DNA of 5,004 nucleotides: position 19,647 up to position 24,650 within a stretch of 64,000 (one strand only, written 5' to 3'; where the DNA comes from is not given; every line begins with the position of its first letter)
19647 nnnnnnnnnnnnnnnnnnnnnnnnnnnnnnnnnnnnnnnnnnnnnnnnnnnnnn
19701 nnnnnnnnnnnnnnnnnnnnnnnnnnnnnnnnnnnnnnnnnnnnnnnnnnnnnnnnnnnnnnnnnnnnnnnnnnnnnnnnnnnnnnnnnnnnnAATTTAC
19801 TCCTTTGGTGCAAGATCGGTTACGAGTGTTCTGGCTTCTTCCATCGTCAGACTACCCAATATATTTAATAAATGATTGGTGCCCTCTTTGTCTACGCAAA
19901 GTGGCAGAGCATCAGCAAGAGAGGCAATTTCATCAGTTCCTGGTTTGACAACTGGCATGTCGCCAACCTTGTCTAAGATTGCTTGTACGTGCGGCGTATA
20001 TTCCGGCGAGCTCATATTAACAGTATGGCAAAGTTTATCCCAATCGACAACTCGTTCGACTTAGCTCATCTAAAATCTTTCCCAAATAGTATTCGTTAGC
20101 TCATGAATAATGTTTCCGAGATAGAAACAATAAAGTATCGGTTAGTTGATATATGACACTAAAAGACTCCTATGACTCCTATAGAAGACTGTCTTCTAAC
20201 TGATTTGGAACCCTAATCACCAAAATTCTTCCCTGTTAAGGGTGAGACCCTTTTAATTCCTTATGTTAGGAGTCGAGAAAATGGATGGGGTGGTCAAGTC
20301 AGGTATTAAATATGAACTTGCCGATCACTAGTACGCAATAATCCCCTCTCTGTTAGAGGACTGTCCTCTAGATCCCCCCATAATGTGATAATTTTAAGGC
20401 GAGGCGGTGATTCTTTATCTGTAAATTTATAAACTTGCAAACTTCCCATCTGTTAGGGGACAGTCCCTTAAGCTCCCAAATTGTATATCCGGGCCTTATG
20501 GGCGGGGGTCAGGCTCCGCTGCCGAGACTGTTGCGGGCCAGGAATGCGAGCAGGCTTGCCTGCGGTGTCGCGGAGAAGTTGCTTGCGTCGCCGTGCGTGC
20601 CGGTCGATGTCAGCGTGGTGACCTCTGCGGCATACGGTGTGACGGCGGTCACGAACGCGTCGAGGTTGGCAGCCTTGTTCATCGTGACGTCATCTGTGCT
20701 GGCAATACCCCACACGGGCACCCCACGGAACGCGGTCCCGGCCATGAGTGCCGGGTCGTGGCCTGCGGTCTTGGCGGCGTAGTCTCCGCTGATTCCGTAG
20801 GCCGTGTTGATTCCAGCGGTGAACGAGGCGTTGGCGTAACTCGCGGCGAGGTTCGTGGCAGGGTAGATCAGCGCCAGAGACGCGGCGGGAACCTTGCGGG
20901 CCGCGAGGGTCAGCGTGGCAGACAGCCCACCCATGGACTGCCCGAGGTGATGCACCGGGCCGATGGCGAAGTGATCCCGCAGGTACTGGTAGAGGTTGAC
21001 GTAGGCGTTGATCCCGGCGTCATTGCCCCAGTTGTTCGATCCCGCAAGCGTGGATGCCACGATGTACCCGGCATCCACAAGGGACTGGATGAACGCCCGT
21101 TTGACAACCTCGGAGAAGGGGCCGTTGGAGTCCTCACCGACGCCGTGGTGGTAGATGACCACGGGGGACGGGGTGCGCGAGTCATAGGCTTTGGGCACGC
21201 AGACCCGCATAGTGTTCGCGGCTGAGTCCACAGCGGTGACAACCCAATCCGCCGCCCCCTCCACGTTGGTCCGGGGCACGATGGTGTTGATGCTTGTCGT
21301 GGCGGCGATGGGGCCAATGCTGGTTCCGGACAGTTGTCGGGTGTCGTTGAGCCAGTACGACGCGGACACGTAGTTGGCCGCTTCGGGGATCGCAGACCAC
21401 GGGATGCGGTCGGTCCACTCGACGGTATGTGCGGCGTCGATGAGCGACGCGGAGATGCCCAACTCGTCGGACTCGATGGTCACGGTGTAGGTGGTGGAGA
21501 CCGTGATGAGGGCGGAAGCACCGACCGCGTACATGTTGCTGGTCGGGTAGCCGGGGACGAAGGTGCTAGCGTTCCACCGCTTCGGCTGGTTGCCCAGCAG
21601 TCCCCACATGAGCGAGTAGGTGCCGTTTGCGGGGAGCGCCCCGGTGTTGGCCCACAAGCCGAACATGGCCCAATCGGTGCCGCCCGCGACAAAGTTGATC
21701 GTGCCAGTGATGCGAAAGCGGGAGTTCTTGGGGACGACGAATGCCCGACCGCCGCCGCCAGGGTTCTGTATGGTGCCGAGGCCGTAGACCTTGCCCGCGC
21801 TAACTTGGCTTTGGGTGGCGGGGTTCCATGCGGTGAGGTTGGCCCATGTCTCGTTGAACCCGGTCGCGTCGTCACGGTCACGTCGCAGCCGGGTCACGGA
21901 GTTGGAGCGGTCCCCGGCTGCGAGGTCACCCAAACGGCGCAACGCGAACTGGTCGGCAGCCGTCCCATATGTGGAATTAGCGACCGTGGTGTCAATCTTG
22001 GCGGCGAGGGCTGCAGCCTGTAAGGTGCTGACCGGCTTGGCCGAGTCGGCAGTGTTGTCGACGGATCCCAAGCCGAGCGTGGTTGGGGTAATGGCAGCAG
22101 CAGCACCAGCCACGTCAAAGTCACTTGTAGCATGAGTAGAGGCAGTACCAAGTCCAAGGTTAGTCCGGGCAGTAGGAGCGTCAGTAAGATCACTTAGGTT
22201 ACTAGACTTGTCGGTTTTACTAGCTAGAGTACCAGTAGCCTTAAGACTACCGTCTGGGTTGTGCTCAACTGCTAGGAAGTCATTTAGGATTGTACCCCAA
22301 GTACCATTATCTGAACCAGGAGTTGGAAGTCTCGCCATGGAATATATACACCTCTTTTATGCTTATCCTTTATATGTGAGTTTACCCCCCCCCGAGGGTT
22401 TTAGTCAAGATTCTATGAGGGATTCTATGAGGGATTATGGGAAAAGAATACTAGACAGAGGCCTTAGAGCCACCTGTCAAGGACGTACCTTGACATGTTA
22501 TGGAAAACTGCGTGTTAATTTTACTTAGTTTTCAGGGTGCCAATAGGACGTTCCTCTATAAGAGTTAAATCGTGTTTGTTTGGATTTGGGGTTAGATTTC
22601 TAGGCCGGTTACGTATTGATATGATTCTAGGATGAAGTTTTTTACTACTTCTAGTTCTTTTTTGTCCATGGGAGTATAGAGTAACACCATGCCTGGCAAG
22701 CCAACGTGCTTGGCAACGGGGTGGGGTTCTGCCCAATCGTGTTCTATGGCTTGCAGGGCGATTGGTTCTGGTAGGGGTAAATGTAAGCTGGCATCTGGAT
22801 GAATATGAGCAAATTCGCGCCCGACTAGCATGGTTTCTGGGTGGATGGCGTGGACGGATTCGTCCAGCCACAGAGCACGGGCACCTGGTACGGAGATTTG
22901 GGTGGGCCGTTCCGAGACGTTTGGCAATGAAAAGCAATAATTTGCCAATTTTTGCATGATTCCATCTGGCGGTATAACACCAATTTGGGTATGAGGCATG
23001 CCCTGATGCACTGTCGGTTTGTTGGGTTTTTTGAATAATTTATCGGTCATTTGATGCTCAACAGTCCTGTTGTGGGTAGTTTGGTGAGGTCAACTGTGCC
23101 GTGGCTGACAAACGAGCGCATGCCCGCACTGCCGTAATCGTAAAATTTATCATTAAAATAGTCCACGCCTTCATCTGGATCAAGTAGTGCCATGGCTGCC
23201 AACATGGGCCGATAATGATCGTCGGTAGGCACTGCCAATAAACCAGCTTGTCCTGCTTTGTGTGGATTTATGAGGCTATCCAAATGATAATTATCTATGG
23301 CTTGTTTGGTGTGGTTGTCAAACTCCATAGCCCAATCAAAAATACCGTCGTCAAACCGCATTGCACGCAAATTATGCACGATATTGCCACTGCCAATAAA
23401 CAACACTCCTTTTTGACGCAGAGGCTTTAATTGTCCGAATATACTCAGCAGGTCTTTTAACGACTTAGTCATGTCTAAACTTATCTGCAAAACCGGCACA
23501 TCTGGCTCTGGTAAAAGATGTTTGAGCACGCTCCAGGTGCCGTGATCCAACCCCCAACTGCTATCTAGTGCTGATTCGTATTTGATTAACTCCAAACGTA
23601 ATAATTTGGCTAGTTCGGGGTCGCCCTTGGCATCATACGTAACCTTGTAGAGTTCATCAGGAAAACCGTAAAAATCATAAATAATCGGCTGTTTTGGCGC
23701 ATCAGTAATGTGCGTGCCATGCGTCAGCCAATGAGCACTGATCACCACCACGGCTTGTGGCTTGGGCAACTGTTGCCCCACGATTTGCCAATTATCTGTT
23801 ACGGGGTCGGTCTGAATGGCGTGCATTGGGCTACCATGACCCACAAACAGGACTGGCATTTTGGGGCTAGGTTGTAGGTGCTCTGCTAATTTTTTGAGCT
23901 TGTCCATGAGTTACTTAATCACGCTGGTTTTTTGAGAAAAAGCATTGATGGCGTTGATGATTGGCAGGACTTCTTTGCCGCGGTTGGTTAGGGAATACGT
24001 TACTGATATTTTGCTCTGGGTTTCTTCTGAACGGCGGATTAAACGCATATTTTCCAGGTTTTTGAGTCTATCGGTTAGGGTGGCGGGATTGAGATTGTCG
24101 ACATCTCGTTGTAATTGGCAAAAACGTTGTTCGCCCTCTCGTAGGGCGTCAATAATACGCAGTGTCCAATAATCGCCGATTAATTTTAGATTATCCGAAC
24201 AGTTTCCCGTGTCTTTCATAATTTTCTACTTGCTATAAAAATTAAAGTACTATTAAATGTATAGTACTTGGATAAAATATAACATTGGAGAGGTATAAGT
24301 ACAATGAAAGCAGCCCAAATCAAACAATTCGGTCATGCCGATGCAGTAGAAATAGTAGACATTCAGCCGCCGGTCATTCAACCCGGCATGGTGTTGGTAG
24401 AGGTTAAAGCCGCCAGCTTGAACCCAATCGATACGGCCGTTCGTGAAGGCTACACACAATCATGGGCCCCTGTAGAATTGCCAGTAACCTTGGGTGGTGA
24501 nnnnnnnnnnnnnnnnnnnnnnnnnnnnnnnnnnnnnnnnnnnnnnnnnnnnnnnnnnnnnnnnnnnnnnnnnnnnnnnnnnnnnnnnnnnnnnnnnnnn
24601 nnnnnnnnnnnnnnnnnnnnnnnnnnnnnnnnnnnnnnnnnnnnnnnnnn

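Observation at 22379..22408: C9/G9 homopolymer inside the putative promoter spacer of the mosaic surface gene (phase-variation candidate)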

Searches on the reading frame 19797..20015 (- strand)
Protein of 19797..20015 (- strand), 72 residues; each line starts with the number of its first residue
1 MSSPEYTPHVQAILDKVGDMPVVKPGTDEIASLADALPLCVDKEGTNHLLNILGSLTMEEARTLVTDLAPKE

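Call 9: search_protein_families(library=pfam, proteins=[window:19797-20015:-], max_evalue=0.01)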
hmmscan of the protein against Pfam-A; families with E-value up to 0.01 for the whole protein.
window:19797-20015:- (72 aa): 0 families

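Call 62: search_protein_families(library=phrogs, proteins=[window:19797-20015:-], max_evalue=0.01)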
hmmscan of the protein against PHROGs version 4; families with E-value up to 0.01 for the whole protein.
window:19797-20015:- (72 aa): 0 families

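Call 91: find_encoding_contigs(protein=window:19797-20015:-, flank=4000, max_places=10)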
Protein window:19797-20015:- (72 aa): 5 contigs read that carry it; 2 places shown.
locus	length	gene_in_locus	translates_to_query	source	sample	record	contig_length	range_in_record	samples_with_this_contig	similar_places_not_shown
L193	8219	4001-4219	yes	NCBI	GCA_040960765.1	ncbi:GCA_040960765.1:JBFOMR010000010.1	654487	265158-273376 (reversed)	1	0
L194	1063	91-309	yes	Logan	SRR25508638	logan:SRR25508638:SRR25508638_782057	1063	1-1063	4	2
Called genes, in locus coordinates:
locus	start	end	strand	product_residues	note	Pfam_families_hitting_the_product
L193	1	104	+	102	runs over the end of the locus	PF01638:HxlR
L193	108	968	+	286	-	PF02900:LigB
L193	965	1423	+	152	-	PF17648:Luciferase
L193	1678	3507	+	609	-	-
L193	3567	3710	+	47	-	-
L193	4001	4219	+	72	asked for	-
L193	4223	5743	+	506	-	-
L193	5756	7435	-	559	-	PF00083:Sugar_tr (weak), PF07690:MFS_1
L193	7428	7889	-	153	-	PF22381:Staph_reg_Sar_Rot (weak), PF01047:MarR, PF12802:MarR_2, PF13463:HTH_27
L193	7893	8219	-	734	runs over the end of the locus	PF03176:MMPL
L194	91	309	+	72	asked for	-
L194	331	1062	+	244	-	?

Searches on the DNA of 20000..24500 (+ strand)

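Call 5: search_dna_similar(query=window:20000-24500:+, collection=phages, mode=near, max_rows=30)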
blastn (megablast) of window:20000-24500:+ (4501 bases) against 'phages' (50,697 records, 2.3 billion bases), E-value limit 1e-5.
No match.

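Call 48: search_rna_families(source=window, start=22000, end=22800, threshold=evalue, max_evalue=1)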
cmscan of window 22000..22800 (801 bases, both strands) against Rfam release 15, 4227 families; matches with E-value up to 1: 0.
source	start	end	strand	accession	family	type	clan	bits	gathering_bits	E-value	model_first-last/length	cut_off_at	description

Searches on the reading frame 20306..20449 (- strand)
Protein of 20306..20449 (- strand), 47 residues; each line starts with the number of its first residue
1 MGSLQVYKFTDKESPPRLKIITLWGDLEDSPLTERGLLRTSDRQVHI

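Call 9: search_protein_families(library=pfam, proteins=[window:20306-20449:-], max_evalue=0.01)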
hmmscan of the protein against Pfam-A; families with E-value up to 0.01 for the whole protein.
window:20306-20449:- (47 aa): 0 families

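Call 62: search_protein_families(library=phrogs, proteins=[window:20306-20449:-], max_evalue=0.01)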
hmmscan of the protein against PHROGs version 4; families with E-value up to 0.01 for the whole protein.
window:20306-20449:- (47 aa): 0 families

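Call 95: find_encoding_contigs(protein=window:20306-20449:-, flank=4000, max_places=10)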
Protein window:20306-20449:- (47 aa): 1 contig read that carries it; 1 place shown.
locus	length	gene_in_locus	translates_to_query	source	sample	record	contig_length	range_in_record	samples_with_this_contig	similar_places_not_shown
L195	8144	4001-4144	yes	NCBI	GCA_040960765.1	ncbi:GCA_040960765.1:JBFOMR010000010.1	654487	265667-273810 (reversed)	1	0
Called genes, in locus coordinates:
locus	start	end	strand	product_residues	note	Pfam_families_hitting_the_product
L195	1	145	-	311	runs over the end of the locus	PF08240:ADH_N, PF00107:ADH_zinc_N, PF13602:ADH_zinc_N_2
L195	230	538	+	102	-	PF01638:HxlR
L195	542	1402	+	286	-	PF02900:LigB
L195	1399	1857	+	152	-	PF17648:Luciferase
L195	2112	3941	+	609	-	-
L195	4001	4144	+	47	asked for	-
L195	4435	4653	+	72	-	-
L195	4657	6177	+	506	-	-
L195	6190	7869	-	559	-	PF00083:Sugar_tr (weak), PF07690:MFS_1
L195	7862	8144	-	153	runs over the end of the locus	PF22381:Staph_reg_Sar_Rot (weak), PF01047:MarR, PF12802:MarR_2, PF13463:HTH_27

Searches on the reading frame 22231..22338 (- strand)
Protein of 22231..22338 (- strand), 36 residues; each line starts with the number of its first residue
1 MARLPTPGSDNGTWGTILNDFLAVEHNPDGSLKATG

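Call 26: find_related_loci(query=A2, collection=genome_contigs, flank=1500)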
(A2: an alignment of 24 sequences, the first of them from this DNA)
Query A2 (36 aa) in genome_contigs; peptide patterns used: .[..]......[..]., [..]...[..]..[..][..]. (x = any residue, [..] = any of these).
595 stretches matched a pattern (row limit reached: there are more); 576 encode a relative of the query (tblastn E <= 1e-3); the best 80 are kept; 80 distinct loci.
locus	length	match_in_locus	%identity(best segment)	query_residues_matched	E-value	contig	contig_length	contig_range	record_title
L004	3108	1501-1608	86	1-36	6e-20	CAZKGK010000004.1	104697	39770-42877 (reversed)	MAG TPA_asm: uncultured Candidatus Saccharibacteria bacterium isolate SRP200132_co1_660 genome assembly, contig: NODE_20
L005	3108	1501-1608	83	1-36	7e-19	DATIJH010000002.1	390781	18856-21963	MAG TPA_asm: Candidatus Saccharimonadales bacterium isolate SMAG_U15686 k141_272420, whole genome shotgun sequence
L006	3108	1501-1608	78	1-36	2e-18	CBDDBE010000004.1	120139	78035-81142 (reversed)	MAG TPA_asm: uncultured Candidatus Saccharibacteria bacterium isolate SRP200132_co1_492 genome assembly, contig: NODE_14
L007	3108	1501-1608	83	1-36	2e-18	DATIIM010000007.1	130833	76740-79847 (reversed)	MAG TPA_asm: Patescibacteria group bacterium isolate SMAG_U15665 k141_294694, whole genome shotgun sequence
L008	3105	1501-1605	86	2-36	4e-18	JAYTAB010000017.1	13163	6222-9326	MAG: Candidatus Saccharibacteria bacterium isolate GFS_1377 GFS_1377_16, whole genome shotgun sequence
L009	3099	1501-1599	85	1-33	6e-18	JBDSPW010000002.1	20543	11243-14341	MAG: Candidatus Saccharimonadales bacterium isolate cluster1_bin.472 k127_5594366, whole genome shotgun sequence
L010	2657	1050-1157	81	1-36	8e-18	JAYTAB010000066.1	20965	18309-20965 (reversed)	MAG: Candidatus Saccharibacteria bacterium isolate GFS_1377 GFS_1377_65, whole genome shotgun sequence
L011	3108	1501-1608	81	1-36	1e-17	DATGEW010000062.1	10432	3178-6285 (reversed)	MAG TPA_asm: Candidatus Saccharimonadales bacterium isolate SMAG_U9712 k141_1240226, whole genome shotgun sequence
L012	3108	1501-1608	78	1-36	1e-17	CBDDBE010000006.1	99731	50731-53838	MAG TPA_asm: uncultured Candidatus Saccharibacteria bacterium isolate SRP200132_co1_492 genome assembly, contig: NODE_22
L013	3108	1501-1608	78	1-36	1e-17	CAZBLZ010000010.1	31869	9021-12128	MAG TPA_asm: uncultured Candidatus Saccharibacteria bacterium isolate SRP200132_co1_634 genome assembly, contig: NODE_23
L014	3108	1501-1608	81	1-36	2e-17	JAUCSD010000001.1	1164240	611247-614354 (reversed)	MAG: Candidatus Saccharibacteria bacterium isolate RYN_404 scaffold_239928, whole genome shotgun sequence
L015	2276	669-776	81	1-36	3e-17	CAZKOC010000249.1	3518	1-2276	MAG TPA_asm: uncultured Weeksellaceae bacterium isolate SRP344714_co2_316 genome assembly, contig: NODE_67709_length_351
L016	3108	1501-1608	78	1-36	3e-17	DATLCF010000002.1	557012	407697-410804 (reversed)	MAG TPA_asm: Nevskiaceae bacterium isolate SMAG_U14317 k141_4041039, whole genome shotgun sequence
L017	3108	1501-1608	78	1-36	4e-17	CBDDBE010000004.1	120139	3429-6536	MAG TPA_asm: uncultured Candidatus Saccharibacteria bacterium isolate SRP200132_co1_492 genome assembly, contig: NODE_14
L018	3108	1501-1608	78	1-36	1e-16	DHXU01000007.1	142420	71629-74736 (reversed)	MAG TPA_asm: Candidatus Saccharibacteria bacterium UBA5148 UBA5148_contig_1336, whole genome shotgun sequence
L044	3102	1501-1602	79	1-34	4e-16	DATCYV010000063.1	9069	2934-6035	MAG TPA_asm: Candidatus Saccharimonadales bacterium isolate SMAG_U53 k141_909237, whole genome shotgun sequence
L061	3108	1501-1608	72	1-36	9e-16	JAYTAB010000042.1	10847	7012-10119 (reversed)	MAG: Candidatus Saccharibacteria bacterium isolate GFS_1377 GFS_1377_41, whole genome shotgun sequence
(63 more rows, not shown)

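Call 39: find_related_loci(query=A2, collection=metagenome_contigs, flank=1500)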
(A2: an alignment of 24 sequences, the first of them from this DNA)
Query A2 (36 aa) in metagenome_contigs; peptide patterns used: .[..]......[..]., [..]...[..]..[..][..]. (x = any residue, [..] = any of these).
600 stretches matched a pattern (row limit reached: there are more); 578 encode a relative of the query (tblastn E <= 1e-3); the best 80 are kept; 80 distinct loci.
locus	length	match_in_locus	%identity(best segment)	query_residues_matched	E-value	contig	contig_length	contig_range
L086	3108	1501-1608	89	1-36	2e-19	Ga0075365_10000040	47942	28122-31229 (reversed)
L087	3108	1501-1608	83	1-36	1e-18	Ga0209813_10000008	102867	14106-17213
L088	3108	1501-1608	86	1-36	1e-18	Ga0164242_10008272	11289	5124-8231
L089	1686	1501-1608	86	1-36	1e-18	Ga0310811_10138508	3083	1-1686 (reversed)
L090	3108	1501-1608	78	1-36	5e-18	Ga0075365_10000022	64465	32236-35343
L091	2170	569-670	85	3-36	6e-18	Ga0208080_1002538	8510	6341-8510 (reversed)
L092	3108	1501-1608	81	1-36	8e-18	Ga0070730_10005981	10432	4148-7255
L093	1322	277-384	81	1-36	1e-17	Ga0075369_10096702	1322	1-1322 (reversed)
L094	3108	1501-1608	78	1-36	2e-17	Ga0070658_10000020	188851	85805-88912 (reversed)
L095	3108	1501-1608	78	1-36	3e-17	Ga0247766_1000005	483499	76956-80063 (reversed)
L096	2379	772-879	78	1-36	3e-17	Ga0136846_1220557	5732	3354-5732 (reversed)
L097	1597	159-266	78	1-36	2e-17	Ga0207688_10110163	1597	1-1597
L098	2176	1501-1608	78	1-36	2e-17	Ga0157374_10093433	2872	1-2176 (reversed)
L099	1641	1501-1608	78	1-36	3e-17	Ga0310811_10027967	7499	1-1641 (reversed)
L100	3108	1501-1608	81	1-36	4e-17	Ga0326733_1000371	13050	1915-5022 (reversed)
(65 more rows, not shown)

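Call 40: find_related_loci(query=A2, collection=viral_contigs, flank=1500)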
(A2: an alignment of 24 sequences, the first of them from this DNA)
Query A2 (36 aa) in viral_contigs; peptide patterns used: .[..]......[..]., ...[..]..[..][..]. (x = any residue, [..] = any of these).
25 stretches matched a pattern; 22 encode a relative of the query (tblastn E <= 1e-3); 22 distinct loci.
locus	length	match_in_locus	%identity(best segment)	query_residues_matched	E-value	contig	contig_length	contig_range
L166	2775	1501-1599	70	1-33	3e-14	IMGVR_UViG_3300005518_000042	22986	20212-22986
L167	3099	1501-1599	67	1-33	1e-13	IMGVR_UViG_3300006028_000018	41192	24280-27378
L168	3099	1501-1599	67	1-33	1e-13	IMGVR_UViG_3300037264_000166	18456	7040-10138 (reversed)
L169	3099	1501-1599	67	1-33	1e-13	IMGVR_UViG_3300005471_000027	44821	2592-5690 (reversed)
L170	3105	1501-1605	63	1-35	3e-13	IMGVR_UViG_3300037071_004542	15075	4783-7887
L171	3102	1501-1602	62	1-34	2e-12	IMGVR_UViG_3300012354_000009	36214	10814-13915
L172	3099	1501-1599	64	1-33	3e-12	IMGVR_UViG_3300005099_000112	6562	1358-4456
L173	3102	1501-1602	59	1-34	5e-12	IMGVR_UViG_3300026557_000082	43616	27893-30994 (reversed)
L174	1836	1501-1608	61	1-36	4e-11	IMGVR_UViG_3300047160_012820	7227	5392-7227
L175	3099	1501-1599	61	1-33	9e-11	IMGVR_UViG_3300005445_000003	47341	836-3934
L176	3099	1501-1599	58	1-33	1e-10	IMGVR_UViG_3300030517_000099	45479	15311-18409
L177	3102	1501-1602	59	1-34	3e-10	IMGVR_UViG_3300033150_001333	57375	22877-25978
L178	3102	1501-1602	59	1-34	3e-10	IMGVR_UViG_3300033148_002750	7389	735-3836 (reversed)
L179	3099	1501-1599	58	1-33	4e-10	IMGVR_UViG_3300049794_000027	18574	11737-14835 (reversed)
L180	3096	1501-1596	63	1-32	4e-10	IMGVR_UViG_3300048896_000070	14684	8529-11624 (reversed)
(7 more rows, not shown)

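Call 82: search_protein_families(library=pfam, proteins=[L044:1501-3039:+, L010:1050-2657:+, L061:1501-3108:+], max_evalue=0.001)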
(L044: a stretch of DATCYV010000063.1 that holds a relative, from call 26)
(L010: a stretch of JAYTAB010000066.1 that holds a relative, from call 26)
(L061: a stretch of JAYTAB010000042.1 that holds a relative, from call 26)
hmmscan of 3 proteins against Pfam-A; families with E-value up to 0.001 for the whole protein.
L044:1501-3039:+ (513 aa): 2 families
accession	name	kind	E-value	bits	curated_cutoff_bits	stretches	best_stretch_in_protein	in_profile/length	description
PF13472.12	Lipase_GDSL_2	-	1.1e-09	39.5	32.9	1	351-501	29-177/178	GDSL-like Lipase/Acylhydrolase family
PF00657.28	Lipase_GDSL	-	1.5e-09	38.8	23.6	1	354-505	35-206/208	GDSL-like Lipase/Acylhydrolase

L010:1050-2657:+ (536 aa): 3 families
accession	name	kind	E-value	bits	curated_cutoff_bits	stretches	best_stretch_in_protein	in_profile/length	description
PF13229.12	Beta_helix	-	6.6e-13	49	25.9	2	388-535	7-156/158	Right handed beta helix region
PF12708.12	Pect-lyase_RHGA_epim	-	2e-08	34.7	27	1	170-329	6-164/213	Rhamnogalacturonase A/epimerase, pectate lyase-like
PF05048.19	NosD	-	3e-08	33.8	23.6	1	385-516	42-173/212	Periplasmic copper-binding protein (NosD)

L061:1501-3108:+ (536 aa): 1 family
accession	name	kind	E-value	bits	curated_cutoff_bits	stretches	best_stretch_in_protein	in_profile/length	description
PF18338.7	BppL_N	-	3e-07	30.2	25.8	1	43-64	1-22/25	Lower baseplate protein N-terminal domain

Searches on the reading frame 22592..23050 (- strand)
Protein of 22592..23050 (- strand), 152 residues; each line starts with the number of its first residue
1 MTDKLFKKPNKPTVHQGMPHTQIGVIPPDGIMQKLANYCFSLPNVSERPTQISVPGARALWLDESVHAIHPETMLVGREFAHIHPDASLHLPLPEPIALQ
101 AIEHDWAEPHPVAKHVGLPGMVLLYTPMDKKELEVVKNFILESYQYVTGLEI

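Call 9: search_protein_families(library=pfam, proteins=[window:22592-23050:-], max_evalue=0.01)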
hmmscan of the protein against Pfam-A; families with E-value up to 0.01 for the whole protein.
window:22592-23050:- (152 aa): 1 family
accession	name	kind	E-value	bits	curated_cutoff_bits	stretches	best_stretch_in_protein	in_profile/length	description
PF17648.7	Luciferase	-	4.8e-17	62.3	23.7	1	77-139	1-59/63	Luciferase domain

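Call 85: find_encoding_contigs(protein=window:22592-23050:-, flank=3000, max_places=10)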
Protein window:22592-23050:- (152 aa): 7 contigs read that carry it; 4 places shown.
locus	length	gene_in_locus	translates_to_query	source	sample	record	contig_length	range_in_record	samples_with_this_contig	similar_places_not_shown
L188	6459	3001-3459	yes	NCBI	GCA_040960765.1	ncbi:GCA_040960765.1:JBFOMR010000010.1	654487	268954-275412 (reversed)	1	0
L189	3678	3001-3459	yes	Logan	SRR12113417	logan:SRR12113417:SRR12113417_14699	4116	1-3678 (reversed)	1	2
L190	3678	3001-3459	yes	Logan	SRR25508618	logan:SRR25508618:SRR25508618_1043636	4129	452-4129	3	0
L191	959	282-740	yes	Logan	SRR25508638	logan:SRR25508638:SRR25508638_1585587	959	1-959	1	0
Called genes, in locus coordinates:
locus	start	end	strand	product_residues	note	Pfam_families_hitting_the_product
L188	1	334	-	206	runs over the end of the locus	PF02589:LUD_dom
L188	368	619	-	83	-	PF00462:Glutaredoxin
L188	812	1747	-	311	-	PF08240:ADH_N, PF00107:ADH_zinc_N, PF13602:ADH_zinc_N_2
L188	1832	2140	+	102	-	PF01638:HxlR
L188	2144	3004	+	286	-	PF02900:LigB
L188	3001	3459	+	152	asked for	PF17648:Luciferase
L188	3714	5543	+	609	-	-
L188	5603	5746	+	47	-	-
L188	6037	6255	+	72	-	-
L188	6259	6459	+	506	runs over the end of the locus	-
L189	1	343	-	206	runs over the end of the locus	PF02589:LUD_dom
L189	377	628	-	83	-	PF00462:Glutaredoxin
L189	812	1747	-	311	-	PF08240:ADH_N, PF00107:ADH_zinc_N, PF13602:ADH_zinc_N_2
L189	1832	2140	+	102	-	PF01638:HxlR, PF01022:HTH_5 (weak)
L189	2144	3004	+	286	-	PF02900:LigB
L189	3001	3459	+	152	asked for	PF17648:Luciferase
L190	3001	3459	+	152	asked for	PF17648:Luciferase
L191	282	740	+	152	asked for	PF17648:Luciferase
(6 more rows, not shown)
